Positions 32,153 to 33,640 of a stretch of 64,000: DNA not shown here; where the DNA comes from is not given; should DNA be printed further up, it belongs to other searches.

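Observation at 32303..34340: Low-GC island with Schlafen/AlbA_2-like protein next to a decayed HAD gene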

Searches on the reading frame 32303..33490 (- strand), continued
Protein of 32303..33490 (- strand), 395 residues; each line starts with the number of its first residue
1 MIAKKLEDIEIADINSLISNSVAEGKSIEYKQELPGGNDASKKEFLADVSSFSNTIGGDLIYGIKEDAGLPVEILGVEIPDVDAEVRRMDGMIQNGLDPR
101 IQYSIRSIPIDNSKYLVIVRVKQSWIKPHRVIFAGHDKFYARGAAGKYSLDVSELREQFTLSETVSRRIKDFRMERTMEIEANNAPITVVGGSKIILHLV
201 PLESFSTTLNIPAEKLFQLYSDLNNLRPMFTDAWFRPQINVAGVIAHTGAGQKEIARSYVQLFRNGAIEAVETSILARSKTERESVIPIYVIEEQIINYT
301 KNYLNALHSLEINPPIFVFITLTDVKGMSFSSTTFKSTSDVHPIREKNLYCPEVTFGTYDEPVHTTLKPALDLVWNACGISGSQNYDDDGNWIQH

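Call 76: search_dna_similar(query=window:32306-33490:-, collection=plasmids, mode=protein, max_rows=15)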
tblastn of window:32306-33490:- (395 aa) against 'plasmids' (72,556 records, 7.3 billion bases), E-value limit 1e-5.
Records with a match: 40; places in all: 42; records where one place covers at least 80% of the query: 17.
Best place of each record, by identity: <60% 40.
By first word of the organism name: Bacillus 14; Streptomyces 5; Paraburkholderia 3; Rubrobacter 2; Rhizobium 2; Burkholderia 2; Haloarcula 2; Ralstonia 1; Haloplanus 1; Legionella 1; and 7 more.
By predicted mobility (MOB-suite, as given by PLSDB): non-mobilizable 31; conjugative 5; mobilizable 4.
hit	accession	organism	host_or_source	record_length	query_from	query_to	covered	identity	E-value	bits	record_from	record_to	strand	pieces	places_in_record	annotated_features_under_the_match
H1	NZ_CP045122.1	Rubrobacter marinus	single pure culture,marine sediment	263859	36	395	91%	33.7%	9e-55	202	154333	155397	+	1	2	tyrosine-type recombinase/integrase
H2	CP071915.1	Ralstonia solanacearum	Pogostemon cablin,Single strain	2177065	6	392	98%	29.0%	3e-50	189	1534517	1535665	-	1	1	ATP-binding protein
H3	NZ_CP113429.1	Bacillus cereus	cell culture,petroleum sludge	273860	2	381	96%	29.2%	7e-40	158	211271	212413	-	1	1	ATP-binding protein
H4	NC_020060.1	Rhizobium tropici CIAT 899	Phaseolus vulgaris root nodule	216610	1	395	100%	28.0%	1e-20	195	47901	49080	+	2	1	hypothetical protein | ATP-binding protein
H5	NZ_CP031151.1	Haloplanus rubicundus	solar salt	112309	1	382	97%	28.8%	2e-43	169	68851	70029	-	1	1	ATP-binding protein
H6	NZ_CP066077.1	Paraburkholderia ginsengisoli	-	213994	5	385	96%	28.8%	7e-47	179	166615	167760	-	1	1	ATP-binding protein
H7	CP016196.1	Bacillus thuringiensis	organism,soil sample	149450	2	381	96%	28.8%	2e-39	157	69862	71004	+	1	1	hypothetical protein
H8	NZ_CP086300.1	Burkholderia ambifaria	cell culture,agricultural soil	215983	39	392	90%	30.8%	7e-48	182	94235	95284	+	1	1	ATP-binding protein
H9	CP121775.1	Burkholderia gladioli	-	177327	1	385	97%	27.8%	3e-28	151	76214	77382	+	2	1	record has no annotation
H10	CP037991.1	Bacillus mycoides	soil core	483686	4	388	97%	27.2%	2e-42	166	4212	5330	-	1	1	ATP-binding protein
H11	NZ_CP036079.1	Bacillus mycoides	cell culture,soil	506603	4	388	97%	27.2%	2e-42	166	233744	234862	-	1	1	ATP-binding protein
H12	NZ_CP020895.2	Legionella longbeachae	Homo sapiens,Respiratory sample - sputum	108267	9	384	95%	27.5%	1e-31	134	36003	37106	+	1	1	ATP-binding protein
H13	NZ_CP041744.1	Paraburkholderia megapolitana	-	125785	5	385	96%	26.7%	1e-36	149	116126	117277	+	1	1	ATP-binding protein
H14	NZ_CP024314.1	Rhizobium sp. NXC24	Phaseolus vulgaris,cell culture,plant ...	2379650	12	325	79%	32.1%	5e-43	167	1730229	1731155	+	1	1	record has no annotation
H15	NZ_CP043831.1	Bacillus sp. BS98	oyster,whole organism,intestinal tract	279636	2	380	96%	26.3%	5e-31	132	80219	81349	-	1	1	ATP-binding protein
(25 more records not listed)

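Call 77: search_dna_similar(query=window:32306-33490:-, collection=phages, mode=protein, max_rows=10)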
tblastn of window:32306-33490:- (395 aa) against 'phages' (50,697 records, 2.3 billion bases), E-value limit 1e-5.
Records with a match: 1; places in all: 1; records where one place covers at least 80% of the query: 0.
Best place of each record, by identity: <60% 1.
By first word of the organism name: Bacteriophage 1.
By host as written in the record: - 1.
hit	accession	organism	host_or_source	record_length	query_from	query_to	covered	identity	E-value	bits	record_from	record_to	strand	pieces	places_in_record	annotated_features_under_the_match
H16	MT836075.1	Bacteriophage sp.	human fecal samples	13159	24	142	30%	31.9%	3e-7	59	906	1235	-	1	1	record has no annotation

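Call 78: get_annotated_region(hit=H3, flank=7000)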
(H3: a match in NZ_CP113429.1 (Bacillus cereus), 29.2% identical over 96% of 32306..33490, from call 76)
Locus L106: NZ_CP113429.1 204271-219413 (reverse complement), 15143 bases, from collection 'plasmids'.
description: Bacillus cereus strain NW6 plasmid unnamed1, complete sequence
organism: Bacillus cereus (NCBI taxid 1396)
taxonomy: Bacteria; Bacillota; Bacilli; Bacillales; Bacillaceae; Bacillus; Bacillus cereus
host: -; source: cell culture,petroleum sludge; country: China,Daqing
typing (MOB-suite, as given by PLSDB): non-mobilizable; replicon rep_cluster_125,rep_cluster_164
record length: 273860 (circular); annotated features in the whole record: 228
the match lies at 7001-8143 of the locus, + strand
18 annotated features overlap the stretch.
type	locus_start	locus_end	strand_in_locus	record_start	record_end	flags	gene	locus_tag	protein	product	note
CDS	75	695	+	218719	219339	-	-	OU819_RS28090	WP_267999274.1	HAD family hydrolase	-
CDS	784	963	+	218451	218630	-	-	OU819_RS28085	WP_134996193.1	hypothetical protein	-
CDS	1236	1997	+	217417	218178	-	-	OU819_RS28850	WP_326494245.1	hypothetical protein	-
CDS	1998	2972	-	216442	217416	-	-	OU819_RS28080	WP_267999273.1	hypothetical protein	-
CDS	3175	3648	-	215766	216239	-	-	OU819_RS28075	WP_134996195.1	DUF5065 family protein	-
CDS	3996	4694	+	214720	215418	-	-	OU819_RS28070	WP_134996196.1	DUF1963 domain-containing protein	-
CDS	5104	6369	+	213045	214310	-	-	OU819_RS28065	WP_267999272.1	Y-family DNA polymerase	-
CDS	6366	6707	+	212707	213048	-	-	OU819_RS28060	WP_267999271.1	YolD-like family protein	-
CDS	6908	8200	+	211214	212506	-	-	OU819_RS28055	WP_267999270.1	ATP-binding protein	-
CDS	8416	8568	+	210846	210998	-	-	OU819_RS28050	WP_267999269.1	hypothetical protein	-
CDS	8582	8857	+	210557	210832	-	-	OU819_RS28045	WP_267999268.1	hypothetical protein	-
CDS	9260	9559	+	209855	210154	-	-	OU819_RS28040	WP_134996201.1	metalloregulator ArsR/SmtB family transcription factor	GO:0006355 - regulation of DNA-templated transcription [Evidence IEA]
CDS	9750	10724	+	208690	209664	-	-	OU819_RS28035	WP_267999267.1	hypothetical protein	-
CDS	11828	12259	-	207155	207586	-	-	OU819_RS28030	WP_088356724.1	hypothetical protein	-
CDS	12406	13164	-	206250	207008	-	-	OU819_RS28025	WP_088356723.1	hypothetical protein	-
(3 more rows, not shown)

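Call 79: get_annotated_region(hit=H12, flank=7000)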
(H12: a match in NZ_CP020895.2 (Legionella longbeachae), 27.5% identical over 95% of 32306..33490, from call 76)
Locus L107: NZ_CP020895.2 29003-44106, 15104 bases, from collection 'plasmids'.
description: Legionella longbeachae strain F1157CHC plasmid pLLO-F1157CHC, complete sequence
organism: Legionella longbeachae (NCBI taxid 450)
taxonomy: Bacteria; Pseudomonadota; Gammaproteobacteria; Legionellales; Legionellaceae; Legionella; Legionella longbeachae
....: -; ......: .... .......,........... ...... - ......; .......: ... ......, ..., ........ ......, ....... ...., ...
typing (MOB-suite, as given by PLSDB): conjugative; replicon rep_cluster_413; relaxase MOBF; mating-pair formation MPF_F
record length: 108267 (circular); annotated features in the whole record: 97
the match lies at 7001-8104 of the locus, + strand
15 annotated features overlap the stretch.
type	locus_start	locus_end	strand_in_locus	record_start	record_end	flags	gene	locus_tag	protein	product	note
CDS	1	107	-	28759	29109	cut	-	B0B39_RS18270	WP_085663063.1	type II toxin-antitoxin system RelE/ParE family toxin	-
CDS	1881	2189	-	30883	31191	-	-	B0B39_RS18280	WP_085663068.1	hypothetical protein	-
CDS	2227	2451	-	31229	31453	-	-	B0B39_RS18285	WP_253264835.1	hypothetical protein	-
CDS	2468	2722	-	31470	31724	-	-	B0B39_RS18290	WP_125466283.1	hypothetical protein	-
CDS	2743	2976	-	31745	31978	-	-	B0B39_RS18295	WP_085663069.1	mobilization protein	-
CDS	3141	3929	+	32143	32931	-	-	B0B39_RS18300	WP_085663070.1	porin family protein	-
CDS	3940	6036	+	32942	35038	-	-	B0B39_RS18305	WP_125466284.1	sialidase family protein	-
CDS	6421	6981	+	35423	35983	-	-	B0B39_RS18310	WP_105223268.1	recombinase family protein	GO:0006310 - DNA recombination [Evidence IEA]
CDS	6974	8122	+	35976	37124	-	-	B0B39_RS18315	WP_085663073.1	ATP-binding protein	-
CDS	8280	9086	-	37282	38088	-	-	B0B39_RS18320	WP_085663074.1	hypothetical protein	-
CDS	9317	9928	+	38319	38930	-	-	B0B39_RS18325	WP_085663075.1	hypothetical protein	-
CDS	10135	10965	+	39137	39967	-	-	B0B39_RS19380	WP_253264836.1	hypothetical protein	-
CDS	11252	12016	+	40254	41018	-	-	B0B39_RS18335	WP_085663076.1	hypothetical protein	-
CDS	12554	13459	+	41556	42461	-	-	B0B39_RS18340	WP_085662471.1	3'-5' exonuclease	-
CDS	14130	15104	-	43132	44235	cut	dinB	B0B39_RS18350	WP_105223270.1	DNA polymerase IV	GO:0006281 - DNA repair [Evidence IEA]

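Call 80: get_annotated_region(hit=H6, flank=7000)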
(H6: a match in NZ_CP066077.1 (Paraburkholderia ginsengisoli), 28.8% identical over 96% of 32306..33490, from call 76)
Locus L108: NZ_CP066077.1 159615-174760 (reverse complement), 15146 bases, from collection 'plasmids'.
description: Paraburkholderia ginsengisoli strain FDAARGOS_1049 plasmid unnamed, complete sequence
organism: Paraburkholderia ginsengisoli (NCBI taxid 311231)
taxonomy: Bacteria; Pseudomonadota; Betaproteobacteria; Burkholderiales; Burkholderiaceae; Paraburkholderia; Paraburkholderia ginsengisoli
host: -; source: -; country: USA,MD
typing (MOB-suite, as given by PLSDB): non-mobilizable
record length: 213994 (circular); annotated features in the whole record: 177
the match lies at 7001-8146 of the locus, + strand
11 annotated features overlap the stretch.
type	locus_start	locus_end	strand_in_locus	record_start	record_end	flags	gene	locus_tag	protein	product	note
CDS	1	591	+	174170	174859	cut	-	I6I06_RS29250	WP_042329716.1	hypothetical protein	-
CDS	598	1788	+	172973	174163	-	-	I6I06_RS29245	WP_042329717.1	tyrosine-type recombinase/integrase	GO:0015074 - DNA integration [Evidence IEA]; GO:0006310 - DNA recombination [Evidence IEA]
CDS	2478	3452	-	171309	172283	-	-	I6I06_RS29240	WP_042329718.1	ParB/RepB/Spo0J family partition protein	GO:0007059 - chromosome segregation [Evidence IEA]; GO:0000910 - cytokinesis [Evidence IEA]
CDS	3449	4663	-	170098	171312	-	-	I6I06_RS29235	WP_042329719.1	AAA family ATPase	-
CDS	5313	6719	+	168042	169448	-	-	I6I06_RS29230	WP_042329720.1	replication initiation protein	GO:0006270 - DNA replication initiation [Evidence IEA]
CDS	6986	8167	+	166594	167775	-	-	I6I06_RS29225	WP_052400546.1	ATP-binding protein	-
CDS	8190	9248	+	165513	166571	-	-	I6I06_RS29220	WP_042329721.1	TraB/GumN family protein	-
CDS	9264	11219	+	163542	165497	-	-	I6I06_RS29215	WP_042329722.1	phage integrase family protein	-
CDS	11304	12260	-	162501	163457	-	cysD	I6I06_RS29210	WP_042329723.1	sulfate adenylyltransferase subunit CysD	GO:0019419 - sulfate reduction [Evidence IEA]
CDS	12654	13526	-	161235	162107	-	-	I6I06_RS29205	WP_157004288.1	DMT family transporter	GO:0055085 - transmembrane transport [Evidence IEA]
CDS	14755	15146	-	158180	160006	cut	-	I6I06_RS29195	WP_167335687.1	AMP-binding protein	-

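Call 85: search_dna_similar(query=window:32306-33490:-, collection=plasmids, mode=protein, max_rows=45, max_evalue=0.001)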
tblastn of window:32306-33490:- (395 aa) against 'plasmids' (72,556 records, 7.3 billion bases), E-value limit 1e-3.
Records with a match: 43; places in all: 45; records where one place covers at least 80% of the query: 17.
Best place of each record, by identity: <60% 43.
By first word of the organism name: Bacillus 14; Streptomyces 6; Paraburkholderia 3; Rubrobacter 2; Rhizobium 2; Burkholderia 2; Haloarcula 2; Ralstonia 1; Haloplanus 1; Legionella 1; and 9 more.
By predicted mobility (MOB-suite, as given by PLSDB): non-mobilizable 33; conjugative 5; mobilizable 5.
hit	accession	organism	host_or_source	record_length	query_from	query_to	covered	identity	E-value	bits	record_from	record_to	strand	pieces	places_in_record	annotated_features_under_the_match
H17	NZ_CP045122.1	Rubrobacter marinus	single pure culture,marine sediment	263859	36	395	91%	33.7%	9e-55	202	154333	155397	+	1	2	tyrosine-type recombinase/integrase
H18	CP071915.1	Ralstonia solanacearum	Pogostemon cablin,Single strain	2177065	6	392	98%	29.0%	3e-50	189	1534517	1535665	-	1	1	ATP-binding protein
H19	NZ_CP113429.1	Bacillus cereus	cell culture,petroleum sludge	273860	2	381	96%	29.2%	7e-40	158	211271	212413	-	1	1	ATP-binding protein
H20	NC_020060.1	Rhizobium tropici CIAT 899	Phaseolus vulgaris root nodule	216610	1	395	100%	28.0%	1e-20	195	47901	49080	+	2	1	hypothetical protein | ATP-binding protein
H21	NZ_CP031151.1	Haloplanus rubicundus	solar salt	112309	1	382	97%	28.8%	2e-43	169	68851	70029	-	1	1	ATP-binding protein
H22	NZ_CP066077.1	Paraburkholderia ginsengisoli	-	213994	5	385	96%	28.8%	7e-47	179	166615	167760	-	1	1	ATP-binding protein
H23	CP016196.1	Bacillus thuringiensis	organism,soil sample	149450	2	381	96%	28.8%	2e-39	157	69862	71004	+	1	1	hypothetical protein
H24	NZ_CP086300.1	Burkholderia ambifaria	cell culture,agricultural soil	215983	39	392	90%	30.8%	7e-48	182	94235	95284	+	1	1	ATP-binding protein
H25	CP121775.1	Burkholderia gladioli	-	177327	1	385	97%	27.8%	3e-28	151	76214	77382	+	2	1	record has no annotation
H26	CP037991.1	Bacillus mycoides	soil core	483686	4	388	97%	27.2%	2e-42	166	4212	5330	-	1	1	ATP-binding protein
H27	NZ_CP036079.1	Bacillus mycoides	cell culture,soil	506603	4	388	97%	27.2%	2e-42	166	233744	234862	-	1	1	ATP-binding protein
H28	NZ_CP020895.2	Legionella longbeachae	Homo sapiens,Respiratory sample - sputum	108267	9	384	95%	27.5%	1e-31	134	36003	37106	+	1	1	ATP-binding protein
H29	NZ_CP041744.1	Paraburkholderia megapolitana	-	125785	5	385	96%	26.7%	1e-36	149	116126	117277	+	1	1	ATP-binding protein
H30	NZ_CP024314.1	Rhizobium sp. NXC24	Phaseolus vulgaris,cell culture,plant ...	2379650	12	325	79%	32.1%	5e-43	167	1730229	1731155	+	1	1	record has no annotation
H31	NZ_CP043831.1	Bacillus sp. BS98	oyster,whole organism,intestinal tract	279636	2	380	96%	26.3%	5e-31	132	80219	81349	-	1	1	ATP-binding protein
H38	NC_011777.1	Bacillus cereus AH820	-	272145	170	391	56%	32.7%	8e-22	105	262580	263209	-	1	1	toll/interleukin-1 receptor domain-containing protein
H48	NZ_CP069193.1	Haloterrigena salifodinae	Salt Microbe,Salt Mine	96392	169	389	56%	25.5%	3e-4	51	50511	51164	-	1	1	restriction endonuclease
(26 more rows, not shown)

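Call 86: get_annotated_region(hit=H38, flank=5000)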
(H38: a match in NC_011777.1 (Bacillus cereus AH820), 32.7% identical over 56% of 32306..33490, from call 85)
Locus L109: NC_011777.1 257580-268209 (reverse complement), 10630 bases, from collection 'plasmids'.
description: Bacillus cereus AH820 plasmid pAH820_272, complete sequence
organism: Bacillus cereus AH820 (NCBI taxid 405535)
taxonomy: Bacteria; Bacillota; Bacilli; Bacillales; Bacillaceae; Bacillus; Bacillus cereus; Bacillus cereus AH820
host: -; source: -; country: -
typing (MOB-suite, as given by PLSDB): non-mobilizable; replicon rep_cluster_125; mating-pair formation MPF_T
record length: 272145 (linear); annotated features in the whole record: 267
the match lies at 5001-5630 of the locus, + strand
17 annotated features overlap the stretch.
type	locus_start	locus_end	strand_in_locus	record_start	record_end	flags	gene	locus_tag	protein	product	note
CDS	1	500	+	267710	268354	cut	-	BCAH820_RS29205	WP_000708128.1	thermonuclease family protein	-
CDS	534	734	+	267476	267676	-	-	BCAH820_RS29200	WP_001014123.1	hypothetical protein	-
CDS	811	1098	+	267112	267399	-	-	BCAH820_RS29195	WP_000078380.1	hypothetical protein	-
CDS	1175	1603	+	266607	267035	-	-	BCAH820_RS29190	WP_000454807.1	disulfide oxidoreductase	GO:0006457 - protein folding [Evidence IEA]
CDS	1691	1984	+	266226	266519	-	-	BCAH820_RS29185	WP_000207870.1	metalloregulator ArsR/SmtB family transcription factor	GO:0006355 - regulation of DNA-templated transcription [Evidence IEA]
CDS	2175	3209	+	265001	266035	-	-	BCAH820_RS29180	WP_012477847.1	Rap family tetratricopeptide repeat protein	-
CDS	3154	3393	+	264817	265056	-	-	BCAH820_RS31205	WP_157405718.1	hypothetical protein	-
CDS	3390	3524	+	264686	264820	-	-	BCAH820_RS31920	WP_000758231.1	hypothetical protein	-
CDS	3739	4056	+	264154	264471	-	-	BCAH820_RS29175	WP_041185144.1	hypothetical protein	-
CDS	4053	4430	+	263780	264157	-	-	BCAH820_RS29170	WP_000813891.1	hypothetical protein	-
CDS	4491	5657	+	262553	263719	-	-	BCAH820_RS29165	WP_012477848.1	toll/interleukin-1 receptor domain-containing protein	GO:0007165 - signal transduction [Evidence IEA]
CDS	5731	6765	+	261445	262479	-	-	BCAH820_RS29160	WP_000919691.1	SMEK domain-containing protein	-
CDS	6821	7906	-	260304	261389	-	xerS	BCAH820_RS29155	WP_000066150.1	tyrosine recombinase XerS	GO:0015074 - DNA integration [Evidence IEA]; GO:0006310 - DNA recombination [Evidence IEA]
CDS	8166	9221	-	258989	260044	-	-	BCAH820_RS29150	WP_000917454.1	HEPN domain-containing protein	-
CDS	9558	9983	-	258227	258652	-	-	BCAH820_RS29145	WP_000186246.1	tyrosine-protein phosphatase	-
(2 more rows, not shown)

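Call 87: get_annotated_region(hit=H48, flank=5000)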
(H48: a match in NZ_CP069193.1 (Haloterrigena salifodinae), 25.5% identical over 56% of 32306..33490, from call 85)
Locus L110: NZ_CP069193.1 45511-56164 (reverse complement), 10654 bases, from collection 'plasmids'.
description: Haloterrigena salifodinae strain BOL5-1 plasmid pHTS96, complete sequence
organism: Haloterrigena salifodinae (NCBI taxid 2675099)
taxonomy: Archaea; Euryarchaeota; Halobacteria; Halobacteriales; Natrialbaceae; Haloterrigena; Haloterrigena salifodinae
host: -; source: Salt Microbe,Salt Mine; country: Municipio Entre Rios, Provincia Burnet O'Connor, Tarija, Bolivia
typing (MOB-suite, as given by PLSDB): non-mobilizable; mating-pair formation MPF_T
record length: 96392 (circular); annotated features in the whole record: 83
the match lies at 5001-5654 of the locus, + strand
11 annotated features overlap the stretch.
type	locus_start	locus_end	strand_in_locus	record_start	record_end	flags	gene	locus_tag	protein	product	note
CDS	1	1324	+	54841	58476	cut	-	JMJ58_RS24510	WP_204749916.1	UvrD-helicase domain-containing protein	-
CDS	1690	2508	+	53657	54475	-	-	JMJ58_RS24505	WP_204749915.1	ParA family protein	-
CDS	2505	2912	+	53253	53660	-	-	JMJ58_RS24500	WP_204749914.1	hypothetical protein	-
CDS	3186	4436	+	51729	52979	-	-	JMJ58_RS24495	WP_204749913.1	phage integrase SAM-like domain-containing protein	-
CDS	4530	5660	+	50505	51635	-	-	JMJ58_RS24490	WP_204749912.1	restriction endonuclease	GO:0009307 - DNA restriction-modification system [Evidence IEA]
CDS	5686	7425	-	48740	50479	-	-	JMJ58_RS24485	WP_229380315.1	SIR2 family protein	-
CDS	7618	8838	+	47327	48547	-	-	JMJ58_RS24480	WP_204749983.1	hypothetical protein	-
CDS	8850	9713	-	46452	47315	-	-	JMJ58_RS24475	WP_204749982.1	hypothetical protein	-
CDS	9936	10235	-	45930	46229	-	-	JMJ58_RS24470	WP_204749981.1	helix-turn-helix transcriptional regulator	-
CDS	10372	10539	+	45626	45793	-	-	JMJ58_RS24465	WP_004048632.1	DNA-binding protein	-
CDS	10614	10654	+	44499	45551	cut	xseA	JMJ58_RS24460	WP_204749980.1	exodeoxyribonuclease VII large subunit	GO:0006308 - DNA catabolic process [Evidence IEA]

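Call 88: search_protein_families(library=pfam, proteins=[L109:4491-5654:+, L110:4530-5657:+, L106:6908-8197:+, L107:6974-8119:+, L109:5731-6762:+], max_evalue=0.01)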
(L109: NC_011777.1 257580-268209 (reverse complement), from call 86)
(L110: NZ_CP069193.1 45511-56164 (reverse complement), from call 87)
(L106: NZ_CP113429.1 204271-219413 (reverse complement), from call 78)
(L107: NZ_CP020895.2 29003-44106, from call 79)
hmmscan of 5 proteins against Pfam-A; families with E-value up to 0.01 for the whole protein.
L109:4491-5654:+ (388 aa): 2 families
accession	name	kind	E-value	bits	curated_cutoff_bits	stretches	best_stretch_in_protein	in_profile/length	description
PF13676.11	TIR_2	-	8.8e-30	104.1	28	1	13-128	1-116/122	TIR domain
PF01582.25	TIR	-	0.00013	22.3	21.3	1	32-105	25-97/179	TIR domain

L110:4530-5657:+ (376 aa): 1 family
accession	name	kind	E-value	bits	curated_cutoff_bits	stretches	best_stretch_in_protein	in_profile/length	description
PF04471.18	Mrr_cat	-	0.00011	22.7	21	1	10-53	1-44/115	Restriction endonuclease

L106:6908-8197:+ (430 aa): 1 family
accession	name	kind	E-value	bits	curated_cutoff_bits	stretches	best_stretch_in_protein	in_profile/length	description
PF04326.19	SLFN_AlbA_2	-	6e-16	59.5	25.3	1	54-182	1-115/118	Schlafen, AlbA_2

L107:6974-8119:+ (382 aa): 1 family
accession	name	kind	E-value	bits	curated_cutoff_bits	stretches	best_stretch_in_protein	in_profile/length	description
PF04326.19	SLFN_AlbA_2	-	3.3e-16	60.3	25.3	1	25-150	1-117/118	Schlafen, AlbA_2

L109:5731-6762:+ (344 aa): 1 family
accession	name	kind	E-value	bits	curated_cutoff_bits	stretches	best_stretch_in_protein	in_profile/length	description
PF21941.2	SMEK_N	-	2.4e-30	105.7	27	1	11-135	2-131/140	SMEK domain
